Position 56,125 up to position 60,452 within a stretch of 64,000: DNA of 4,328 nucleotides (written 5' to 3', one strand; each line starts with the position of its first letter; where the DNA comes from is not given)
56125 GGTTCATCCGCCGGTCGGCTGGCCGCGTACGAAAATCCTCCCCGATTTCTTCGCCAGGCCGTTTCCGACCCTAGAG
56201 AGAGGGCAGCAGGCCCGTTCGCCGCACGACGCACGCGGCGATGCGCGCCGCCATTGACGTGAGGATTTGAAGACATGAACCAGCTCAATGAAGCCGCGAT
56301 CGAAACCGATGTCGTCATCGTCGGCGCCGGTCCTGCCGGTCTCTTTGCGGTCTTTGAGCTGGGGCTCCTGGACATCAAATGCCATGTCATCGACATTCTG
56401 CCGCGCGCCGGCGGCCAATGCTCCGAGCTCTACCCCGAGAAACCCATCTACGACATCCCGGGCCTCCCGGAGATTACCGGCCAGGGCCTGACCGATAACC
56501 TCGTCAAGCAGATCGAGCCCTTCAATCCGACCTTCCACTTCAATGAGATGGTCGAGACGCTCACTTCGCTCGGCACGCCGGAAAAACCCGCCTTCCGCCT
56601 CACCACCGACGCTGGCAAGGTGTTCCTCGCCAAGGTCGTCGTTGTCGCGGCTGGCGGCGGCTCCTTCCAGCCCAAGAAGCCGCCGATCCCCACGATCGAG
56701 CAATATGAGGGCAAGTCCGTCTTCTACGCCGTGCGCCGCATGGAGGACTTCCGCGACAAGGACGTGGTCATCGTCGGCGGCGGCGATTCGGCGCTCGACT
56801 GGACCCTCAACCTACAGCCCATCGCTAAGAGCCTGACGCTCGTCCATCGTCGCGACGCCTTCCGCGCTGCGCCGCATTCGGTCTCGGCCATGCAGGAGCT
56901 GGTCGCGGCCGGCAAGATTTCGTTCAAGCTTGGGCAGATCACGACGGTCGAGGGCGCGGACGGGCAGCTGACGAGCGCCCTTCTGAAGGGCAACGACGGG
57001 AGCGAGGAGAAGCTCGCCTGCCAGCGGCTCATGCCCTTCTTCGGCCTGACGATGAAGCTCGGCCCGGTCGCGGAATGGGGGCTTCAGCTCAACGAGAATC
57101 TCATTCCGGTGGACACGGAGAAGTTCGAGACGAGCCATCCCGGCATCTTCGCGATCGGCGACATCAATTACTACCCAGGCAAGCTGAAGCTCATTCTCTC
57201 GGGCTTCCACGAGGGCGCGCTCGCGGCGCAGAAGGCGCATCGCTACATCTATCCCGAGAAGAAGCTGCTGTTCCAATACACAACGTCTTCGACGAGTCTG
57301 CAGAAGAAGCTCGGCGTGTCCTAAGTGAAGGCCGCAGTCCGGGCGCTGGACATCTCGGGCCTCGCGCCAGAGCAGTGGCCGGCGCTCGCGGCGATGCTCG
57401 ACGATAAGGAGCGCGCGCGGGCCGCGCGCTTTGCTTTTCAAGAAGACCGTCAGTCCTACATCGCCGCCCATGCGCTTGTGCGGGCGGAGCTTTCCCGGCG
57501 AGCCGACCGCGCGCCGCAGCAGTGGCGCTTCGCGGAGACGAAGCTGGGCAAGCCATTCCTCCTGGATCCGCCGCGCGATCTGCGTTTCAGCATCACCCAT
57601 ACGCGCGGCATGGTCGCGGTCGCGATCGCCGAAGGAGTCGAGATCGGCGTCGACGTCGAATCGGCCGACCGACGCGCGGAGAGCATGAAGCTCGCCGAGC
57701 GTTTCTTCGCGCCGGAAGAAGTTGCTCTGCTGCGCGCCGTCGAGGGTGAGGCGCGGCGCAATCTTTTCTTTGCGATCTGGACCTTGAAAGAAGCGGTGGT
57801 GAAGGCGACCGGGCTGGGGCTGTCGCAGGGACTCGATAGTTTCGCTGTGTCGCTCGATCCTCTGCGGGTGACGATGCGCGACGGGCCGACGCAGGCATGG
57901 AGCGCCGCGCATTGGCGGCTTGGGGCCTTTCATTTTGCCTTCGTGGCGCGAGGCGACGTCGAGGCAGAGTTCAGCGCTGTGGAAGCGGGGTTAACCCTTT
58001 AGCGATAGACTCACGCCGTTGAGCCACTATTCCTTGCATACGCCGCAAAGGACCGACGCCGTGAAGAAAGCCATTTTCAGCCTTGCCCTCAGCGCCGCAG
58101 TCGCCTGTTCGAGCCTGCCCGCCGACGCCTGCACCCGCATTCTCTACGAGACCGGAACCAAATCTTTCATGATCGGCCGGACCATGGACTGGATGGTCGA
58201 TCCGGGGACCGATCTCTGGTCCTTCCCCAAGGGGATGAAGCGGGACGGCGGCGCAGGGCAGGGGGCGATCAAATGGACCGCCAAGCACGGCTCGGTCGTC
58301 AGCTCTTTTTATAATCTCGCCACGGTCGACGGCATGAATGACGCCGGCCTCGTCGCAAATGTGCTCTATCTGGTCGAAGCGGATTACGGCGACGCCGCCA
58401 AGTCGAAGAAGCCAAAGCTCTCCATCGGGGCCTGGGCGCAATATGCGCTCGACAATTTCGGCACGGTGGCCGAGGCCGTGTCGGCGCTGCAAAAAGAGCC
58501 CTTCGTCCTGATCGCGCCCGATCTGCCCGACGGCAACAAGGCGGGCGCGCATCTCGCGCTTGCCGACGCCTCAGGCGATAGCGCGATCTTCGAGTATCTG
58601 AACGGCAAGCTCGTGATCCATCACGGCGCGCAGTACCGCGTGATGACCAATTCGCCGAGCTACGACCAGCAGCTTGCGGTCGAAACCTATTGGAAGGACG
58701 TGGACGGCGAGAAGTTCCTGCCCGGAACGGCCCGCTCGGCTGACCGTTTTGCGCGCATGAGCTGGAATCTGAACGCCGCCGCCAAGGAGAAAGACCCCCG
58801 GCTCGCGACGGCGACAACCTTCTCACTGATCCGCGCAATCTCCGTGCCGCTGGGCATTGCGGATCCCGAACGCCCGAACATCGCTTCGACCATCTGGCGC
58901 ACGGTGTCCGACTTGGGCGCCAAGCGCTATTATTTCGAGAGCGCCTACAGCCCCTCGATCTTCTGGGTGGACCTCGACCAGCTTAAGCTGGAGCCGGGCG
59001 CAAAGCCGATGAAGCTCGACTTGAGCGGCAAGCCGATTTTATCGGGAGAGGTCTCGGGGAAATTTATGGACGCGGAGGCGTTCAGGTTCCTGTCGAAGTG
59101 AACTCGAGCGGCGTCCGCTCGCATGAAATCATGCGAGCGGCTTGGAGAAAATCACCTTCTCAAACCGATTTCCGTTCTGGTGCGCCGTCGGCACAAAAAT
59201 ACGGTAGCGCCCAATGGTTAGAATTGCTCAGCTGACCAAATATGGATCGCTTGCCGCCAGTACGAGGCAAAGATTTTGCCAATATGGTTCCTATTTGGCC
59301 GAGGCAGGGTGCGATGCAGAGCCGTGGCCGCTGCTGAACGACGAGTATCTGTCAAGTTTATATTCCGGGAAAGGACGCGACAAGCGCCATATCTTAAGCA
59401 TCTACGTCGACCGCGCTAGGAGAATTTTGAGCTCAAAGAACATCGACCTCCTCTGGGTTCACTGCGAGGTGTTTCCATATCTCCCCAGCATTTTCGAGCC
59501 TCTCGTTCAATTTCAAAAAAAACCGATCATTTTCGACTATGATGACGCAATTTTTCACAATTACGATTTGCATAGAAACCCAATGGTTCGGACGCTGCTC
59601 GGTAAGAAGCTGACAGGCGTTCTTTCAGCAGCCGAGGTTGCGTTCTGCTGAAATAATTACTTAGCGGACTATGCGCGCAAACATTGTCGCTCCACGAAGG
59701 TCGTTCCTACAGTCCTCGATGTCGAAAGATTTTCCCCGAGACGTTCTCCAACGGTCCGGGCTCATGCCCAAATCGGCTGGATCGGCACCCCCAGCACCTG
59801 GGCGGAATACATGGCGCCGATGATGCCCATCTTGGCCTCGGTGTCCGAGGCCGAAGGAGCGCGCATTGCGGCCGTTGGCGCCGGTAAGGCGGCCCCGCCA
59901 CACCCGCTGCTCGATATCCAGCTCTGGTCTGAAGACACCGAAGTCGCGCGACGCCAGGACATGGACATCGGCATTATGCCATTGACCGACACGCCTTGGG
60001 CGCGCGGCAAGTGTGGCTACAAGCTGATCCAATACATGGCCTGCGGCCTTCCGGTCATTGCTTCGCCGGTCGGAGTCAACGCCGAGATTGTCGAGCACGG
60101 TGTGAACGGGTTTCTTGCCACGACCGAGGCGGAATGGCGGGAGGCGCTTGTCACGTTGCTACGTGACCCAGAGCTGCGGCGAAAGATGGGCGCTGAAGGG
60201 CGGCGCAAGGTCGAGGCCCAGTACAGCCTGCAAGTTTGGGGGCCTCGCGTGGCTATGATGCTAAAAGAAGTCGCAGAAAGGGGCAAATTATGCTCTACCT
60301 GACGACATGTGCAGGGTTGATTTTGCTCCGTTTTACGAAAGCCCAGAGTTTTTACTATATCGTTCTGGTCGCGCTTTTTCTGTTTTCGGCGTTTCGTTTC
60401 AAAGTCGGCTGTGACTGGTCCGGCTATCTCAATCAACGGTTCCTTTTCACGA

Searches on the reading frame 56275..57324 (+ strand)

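Call 31: search_protein_families(library=pfam, proteins=[window:56275-57324:+], max_evalue=0.001)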
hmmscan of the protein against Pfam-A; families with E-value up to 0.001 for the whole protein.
window:56275-57324:+ (349 aa): 9 families
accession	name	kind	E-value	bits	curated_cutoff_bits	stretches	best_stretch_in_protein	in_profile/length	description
PF07992.20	Pyr_redox_2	-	1.3e-25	90.8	26.1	1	12-302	2-279/291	Pyridine nucleotide-disulphide oxidoreductase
PF13738.12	Pyr_redox_3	-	2.8e-20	73.2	30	1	83-295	94-305/305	Pyridine nucleotide-disulphide oxidoreductase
PF00070.33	Pyr_redox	-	9.9e-09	36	22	1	164-227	2-68/82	Pyridine nucleotide-disulphide oxidoreductase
PF01946.23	Thi4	-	4.9e-07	29.6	26.2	1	8-41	15-49/235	Thi4 family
PF13434.12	Lys_Orn_oxgnase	-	5.1e-06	26.3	21.3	1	83-200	108-229/339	L-lysine 6-monooxygenase/L-ornithine 5-monooxygenase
PF03486.20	HI0933_like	-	5.6e-06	26.4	50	0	12-44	2-34/244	HI0933-like protein Rossmann domain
PF13450.12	NAD_binding_8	-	6.4e-05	23.6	21.9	1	15-51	1-37/68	NAD(P)-binding Rossmann-like domain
PF01494.25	FAD_binding_3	-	0.00013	21.7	22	0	10-40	1-31/349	FAD binding domain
PF00890.30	FAD_binding_2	-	0.00022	21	20.4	0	12-48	1-37/414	FAD binding domain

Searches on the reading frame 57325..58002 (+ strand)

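Call 93: search_protein_families(library=pfam, proteins=[window:57325-58002:+], max_evalue=0.001)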
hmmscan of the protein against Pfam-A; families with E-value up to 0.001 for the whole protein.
window:57325-58002:+ (225 aa): 2 families
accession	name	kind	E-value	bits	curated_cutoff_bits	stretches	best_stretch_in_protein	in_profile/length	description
PF01648.25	ACPS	-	8.4e-20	71.3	25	1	107-196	2-96/111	4'-phosphopantetheinyl transferase superfamily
PF22624.1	AASDHPPT_N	-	3.4e-10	40.5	27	1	15-100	7-96/100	4'-phosphopantetheinyl transferase, N-terminal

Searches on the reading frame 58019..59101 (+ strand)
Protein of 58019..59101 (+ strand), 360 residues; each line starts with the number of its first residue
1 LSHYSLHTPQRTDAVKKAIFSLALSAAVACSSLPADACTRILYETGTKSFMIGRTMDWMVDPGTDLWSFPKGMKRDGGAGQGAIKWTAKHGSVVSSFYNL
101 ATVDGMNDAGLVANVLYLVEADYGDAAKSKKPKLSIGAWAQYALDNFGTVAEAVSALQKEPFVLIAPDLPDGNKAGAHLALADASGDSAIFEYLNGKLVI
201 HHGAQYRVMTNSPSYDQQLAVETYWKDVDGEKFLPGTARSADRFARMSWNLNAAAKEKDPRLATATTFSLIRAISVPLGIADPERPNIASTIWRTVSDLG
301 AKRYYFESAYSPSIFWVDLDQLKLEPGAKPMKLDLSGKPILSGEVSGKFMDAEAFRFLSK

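Call 93: search_protein_families(library=pfam, proteins=[window:58019-59101:+], max_evalue=0.001)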
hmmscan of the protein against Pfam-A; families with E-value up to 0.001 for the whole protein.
window:58019-59101:+ (360 aa): 2 families
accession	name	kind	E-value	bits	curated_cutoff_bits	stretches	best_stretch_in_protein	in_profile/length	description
PF02275.23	CBAH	-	7.3e-44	151.1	20.4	1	38-325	1-309/316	Linear amide C-N hydrolases, choloylglycine hydrolase family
PF03417.21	AAT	-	1.8e-05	25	23.2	1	103-213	46-141/225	Acyl-coenzyme A:6-aminopenicillanic acid acyl-transferase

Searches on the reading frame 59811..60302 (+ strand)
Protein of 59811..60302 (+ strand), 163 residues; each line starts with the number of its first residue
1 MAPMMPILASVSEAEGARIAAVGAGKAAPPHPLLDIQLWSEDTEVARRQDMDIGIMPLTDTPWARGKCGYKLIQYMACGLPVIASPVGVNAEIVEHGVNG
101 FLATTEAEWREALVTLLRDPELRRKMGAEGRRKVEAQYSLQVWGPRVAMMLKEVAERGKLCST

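Call 93: search_protein_families(library=pfam, proteins=[window:59811-60302:+], max_evalue=0.001)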
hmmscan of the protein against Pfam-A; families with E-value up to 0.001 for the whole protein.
window:59811-60302:+ (163 aa): 3 families
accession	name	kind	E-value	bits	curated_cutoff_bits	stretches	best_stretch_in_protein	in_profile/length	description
PF13692.12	Glyco_trans_1_4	-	4.4e-14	53.4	27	1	49-119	75-142/142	Glycosyl transferases group 1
PF00534.26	Glycos_transf_1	-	1.7e-13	50.9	26.4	1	67-132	104-171/172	Glycosyl transferases group 1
PF13524.12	Glyco_trans_1_2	-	2.2e-09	37.8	25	1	65-141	60-136/144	Glycosyl transferase-like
